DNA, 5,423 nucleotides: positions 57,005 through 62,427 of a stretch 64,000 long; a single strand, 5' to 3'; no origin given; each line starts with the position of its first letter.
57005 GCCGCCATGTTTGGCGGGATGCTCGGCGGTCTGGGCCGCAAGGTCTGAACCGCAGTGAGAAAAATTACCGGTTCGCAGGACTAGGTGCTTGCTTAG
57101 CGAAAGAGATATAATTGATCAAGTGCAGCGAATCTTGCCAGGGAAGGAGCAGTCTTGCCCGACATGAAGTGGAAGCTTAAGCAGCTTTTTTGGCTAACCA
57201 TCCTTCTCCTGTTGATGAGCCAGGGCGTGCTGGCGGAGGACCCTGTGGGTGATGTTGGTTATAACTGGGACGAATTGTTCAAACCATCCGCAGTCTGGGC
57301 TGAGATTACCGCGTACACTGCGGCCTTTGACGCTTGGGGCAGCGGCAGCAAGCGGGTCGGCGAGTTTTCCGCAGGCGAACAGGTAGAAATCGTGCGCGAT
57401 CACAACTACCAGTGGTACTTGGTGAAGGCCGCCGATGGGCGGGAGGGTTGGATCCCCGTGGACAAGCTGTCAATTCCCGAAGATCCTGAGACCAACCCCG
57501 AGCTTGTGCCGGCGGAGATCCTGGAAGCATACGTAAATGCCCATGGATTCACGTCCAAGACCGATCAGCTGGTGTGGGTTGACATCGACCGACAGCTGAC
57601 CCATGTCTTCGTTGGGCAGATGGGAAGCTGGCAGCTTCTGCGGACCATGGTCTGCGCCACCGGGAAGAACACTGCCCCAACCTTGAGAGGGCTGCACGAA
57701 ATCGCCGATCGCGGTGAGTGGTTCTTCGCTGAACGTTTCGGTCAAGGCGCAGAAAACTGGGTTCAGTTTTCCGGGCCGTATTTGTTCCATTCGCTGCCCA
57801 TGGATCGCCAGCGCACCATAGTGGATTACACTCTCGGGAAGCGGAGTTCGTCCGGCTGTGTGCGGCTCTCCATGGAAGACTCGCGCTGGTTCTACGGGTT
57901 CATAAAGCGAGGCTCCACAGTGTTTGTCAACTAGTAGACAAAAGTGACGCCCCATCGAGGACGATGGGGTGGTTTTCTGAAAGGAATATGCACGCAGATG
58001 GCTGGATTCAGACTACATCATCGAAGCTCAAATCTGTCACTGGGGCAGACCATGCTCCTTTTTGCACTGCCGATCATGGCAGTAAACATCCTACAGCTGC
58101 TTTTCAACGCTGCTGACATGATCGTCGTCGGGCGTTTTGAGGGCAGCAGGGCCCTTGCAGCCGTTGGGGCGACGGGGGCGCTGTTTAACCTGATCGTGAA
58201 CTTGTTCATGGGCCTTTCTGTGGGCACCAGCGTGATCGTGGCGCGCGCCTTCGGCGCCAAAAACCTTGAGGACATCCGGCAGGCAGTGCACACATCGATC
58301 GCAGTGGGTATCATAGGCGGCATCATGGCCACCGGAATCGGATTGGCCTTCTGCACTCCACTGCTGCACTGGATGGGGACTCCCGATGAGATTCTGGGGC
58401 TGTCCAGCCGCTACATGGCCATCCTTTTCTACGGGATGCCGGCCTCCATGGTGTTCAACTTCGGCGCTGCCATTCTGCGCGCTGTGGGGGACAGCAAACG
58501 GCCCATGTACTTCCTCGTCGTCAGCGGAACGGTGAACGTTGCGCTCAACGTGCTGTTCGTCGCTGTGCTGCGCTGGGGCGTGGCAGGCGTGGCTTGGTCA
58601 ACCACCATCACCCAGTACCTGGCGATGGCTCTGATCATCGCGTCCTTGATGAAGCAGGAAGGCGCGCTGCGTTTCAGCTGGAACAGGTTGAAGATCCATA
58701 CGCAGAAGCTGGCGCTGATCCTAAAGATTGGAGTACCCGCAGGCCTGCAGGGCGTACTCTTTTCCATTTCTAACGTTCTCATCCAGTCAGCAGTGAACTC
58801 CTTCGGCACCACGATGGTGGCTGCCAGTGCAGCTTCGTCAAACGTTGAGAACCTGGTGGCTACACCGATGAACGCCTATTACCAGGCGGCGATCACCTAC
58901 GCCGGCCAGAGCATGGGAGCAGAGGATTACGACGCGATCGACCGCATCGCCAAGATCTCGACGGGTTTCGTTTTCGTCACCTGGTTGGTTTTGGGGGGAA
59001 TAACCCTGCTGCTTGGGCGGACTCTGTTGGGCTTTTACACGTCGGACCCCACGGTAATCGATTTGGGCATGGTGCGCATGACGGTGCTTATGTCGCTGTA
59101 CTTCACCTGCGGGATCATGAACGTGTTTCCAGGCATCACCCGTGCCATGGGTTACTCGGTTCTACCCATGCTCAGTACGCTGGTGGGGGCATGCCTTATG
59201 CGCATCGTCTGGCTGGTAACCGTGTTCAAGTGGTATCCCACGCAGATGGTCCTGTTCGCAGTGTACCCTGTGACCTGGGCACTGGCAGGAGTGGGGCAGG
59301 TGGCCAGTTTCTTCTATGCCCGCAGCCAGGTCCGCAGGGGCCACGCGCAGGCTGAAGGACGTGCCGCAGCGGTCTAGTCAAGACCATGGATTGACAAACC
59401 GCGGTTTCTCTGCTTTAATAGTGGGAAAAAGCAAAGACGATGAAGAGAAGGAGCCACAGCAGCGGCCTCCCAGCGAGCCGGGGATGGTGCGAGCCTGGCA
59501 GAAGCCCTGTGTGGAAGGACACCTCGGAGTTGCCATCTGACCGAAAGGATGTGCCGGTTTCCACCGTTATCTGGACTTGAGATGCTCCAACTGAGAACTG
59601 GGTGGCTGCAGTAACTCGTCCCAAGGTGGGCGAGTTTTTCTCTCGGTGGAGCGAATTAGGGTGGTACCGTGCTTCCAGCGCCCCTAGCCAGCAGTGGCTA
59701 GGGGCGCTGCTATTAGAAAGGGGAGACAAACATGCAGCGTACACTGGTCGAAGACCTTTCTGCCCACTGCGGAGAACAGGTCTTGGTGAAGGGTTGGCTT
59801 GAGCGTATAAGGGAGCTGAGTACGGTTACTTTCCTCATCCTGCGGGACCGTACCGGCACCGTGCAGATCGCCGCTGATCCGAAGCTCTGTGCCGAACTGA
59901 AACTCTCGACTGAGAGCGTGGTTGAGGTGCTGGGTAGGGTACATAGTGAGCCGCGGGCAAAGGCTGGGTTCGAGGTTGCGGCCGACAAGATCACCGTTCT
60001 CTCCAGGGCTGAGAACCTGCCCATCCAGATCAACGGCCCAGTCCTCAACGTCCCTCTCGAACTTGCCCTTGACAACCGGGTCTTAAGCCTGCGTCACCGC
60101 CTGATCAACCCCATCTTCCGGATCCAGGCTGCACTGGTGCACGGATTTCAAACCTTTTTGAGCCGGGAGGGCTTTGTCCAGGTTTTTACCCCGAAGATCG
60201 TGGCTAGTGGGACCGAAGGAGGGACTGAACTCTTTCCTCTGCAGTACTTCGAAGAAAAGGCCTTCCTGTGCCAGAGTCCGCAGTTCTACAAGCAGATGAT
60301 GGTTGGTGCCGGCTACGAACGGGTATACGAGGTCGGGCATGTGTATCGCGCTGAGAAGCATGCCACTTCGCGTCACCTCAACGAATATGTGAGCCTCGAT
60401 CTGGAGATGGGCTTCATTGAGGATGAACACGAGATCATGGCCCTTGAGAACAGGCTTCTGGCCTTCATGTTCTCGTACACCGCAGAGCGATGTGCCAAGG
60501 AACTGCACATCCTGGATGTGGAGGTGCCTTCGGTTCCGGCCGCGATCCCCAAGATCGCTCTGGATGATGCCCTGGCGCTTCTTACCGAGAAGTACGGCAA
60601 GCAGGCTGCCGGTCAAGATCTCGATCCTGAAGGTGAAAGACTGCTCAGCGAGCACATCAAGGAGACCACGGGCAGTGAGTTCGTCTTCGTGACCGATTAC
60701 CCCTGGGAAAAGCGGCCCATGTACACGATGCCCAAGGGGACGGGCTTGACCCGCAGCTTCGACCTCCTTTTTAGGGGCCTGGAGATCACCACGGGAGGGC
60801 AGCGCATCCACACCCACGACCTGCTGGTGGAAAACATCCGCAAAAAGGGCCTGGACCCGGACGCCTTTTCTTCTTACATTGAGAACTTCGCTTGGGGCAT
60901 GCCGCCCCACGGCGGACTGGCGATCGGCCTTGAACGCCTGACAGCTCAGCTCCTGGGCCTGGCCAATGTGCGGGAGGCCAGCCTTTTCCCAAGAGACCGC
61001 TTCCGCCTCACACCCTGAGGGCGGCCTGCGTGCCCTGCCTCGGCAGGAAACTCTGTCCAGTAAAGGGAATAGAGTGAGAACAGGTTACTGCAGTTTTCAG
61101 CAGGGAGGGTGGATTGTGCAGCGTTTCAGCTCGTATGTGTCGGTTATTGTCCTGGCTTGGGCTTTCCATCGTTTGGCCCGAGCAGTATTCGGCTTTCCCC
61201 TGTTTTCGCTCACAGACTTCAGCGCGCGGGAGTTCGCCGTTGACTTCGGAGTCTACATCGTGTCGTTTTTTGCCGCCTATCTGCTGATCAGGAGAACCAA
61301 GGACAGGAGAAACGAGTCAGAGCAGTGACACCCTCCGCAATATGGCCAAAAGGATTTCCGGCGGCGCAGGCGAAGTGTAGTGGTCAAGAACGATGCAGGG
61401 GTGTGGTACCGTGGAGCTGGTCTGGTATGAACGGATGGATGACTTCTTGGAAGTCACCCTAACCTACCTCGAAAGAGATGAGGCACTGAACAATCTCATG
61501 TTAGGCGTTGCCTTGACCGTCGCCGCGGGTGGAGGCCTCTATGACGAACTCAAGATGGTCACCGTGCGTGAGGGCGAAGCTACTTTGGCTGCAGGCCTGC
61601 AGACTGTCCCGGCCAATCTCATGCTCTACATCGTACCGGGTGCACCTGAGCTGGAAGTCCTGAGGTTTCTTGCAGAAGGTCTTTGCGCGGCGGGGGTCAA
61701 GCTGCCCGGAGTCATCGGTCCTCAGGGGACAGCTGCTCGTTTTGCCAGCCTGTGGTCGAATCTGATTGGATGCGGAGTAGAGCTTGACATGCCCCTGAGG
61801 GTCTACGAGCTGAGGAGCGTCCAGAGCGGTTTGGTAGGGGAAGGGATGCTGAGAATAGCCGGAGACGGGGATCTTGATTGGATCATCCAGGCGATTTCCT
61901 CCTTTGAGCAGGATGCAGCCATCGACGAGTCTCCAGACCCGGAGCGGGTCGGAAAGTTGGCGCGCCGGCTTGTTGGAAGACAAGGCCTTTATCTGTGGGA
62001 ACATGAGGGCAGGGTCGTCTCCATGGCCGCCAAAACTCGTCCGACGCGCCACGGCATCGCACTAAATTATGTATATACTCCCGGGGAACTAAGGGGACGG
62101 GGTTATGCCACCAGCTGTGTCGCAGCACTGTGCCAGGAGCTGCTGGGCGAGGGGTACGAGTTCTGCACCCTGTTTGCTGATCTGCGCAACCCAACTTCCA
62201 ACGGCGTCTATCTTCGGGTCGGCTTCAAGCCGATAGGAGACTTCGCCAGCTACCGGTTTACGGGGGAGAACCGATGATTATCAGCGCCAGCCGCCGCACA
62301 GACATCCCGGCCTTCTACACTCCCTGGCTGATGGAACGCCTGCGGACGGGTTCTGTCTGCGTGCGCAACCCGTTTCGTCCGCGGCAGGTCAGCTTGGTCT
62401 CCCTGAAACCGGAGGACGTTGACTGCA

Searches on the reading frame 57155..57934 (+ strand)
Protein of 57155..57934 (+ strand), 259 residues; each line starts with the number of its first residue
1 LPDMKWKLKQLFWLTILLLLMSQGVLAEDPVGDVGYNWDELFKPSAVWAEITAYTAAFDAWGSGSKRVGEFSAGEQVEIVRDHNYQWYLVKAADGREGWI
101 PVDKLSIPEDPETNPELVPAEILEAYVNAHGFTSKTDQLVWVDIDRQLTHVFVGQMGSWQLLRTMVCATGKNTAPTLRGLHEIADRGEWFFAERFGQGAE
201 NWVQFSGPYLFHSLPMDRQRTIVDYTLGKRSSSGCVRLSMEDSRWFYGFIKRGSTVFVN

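Call 33: search_protein_families(library=pfam, proteins=[window:57155-57934:+], max_evalue=0.001)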
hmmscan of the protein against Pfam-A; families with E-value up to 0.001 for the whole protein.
window:57155-57934:+ (259 aa): 5 families
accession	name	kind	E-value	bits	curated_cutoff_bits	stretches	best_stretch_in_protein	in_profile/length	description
PF03734.19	YkuD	-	6.7e-13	49.9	23.4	1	138-258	2-146/146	L,D-transpeptidase catalytic domain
PF08239.17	SH3_3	-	3.8e-08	33.8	27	1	63-101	11-49/54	Bacterial SH3 domain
PF00018.34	SH3_1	-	7.2e-06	26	22.9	1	71-102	16-48/48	SH3 domain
PF18348.7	SH3_16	-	0.00015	21.9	25.8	1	66-105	10-49/49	Bacterial dipeptidyl-peptidase Sh3 domain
PF07653.23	SH3_2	-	0.00082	19.5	21.8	0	71-106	18-53/55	Variant SH3 domain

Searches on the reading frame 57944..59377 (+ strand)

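Call 33: search_protein_families(library=pfam, proteins=[window:57944-59377:+], max_evalue=0.001)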
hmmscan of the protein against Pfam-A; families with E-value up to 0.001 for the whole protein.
window:57944-59377:+ (477 aa): 1 family
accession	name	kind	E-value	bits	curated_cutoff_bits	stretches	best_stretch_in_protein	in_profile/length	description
PF01554.23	MatE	-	6.6e-50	169.4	24.9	2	43-204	1-161/161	MatE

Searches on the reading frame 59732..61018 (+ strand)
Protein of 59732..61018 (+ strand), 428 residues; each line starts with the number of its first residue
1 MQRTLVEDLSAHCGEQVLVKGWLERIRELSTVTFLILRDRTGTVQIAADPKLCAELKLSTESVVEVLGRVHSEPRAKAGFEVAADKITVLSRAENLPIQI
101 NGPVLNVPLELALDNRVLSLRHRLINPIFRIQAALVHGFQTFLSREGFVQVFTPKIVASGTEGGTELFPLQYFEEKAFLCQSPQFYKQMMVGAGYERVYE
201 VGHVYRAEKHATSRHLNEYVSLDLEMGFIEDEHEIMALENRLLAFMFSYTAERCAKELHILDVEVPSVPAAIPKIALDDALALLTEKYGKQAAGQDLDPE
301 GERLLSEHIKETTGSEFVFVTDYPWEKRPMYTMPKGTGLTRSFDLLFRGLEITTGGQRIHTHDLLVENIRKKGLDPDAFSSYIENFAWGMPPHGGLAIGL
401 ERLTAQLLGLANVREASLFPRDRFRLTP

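Call 33: search_protein_families(library=pfam, proteins=[window:59732-61018:+], max_evalue=0.001)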
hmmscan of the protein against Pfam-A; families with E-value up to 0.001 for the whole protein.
window:59732-61018:+ (428 aa): 2 families
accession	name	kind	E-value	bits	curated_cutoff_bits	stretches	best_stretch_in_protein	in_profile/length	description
PF00152.25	tRNA-synt_2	-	2.7e-80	270.2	25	1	110-422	3-307/308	tRNA synthetases class II (D, K and N)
PF01336.31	tRNA_anti-codon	-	3.6e-11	43.3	27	1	17-90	1-75/75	OB-fold nucleic acid binding domain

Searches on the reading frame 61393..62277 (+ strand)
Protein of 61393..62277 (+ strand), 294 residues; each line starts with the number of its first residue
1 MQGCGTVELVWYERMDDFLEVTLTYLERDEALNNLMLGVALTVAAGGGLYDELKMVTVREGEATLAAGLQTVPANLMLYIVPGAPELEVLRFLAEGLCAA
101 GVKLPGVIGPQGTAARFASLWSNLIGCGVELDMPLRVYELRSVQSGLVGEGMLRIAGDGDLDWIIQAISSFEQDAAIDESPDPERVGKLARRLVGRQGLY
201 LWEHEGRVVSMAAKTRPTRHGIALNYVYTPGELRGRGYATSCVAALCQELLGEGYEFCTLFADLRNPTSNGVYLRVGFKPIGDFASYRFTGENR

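Call 33: search_protein_families(library=pfam, proteins=[window:61393-62277:+], max_evalue=0.001)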
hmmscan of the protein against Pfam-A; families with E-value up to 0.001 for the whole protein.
window:61393-62277:+ (294 aa): 4 families
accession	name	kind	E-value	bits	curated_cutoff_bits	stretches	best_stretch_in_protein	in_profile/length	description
PF00583.31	Acetyltransf_1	-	6.6e-08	33.3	20.7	1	188-278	24-116/116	Acetyltransferase (GNAT) family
PF08445.16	FR47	-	2.6e-06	27.8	22.1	1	210-281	11-80/86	FR47-like protein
PF13508.13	Acetyltransf_7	-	0.00032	21.5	27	1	199-280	5-84/84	Acetyltransferase (GNAT) domain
PF12746.13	GNAT_acetyltran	-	0.00071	19.7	26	1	202-281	162-237/243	GNAT acetyltransferase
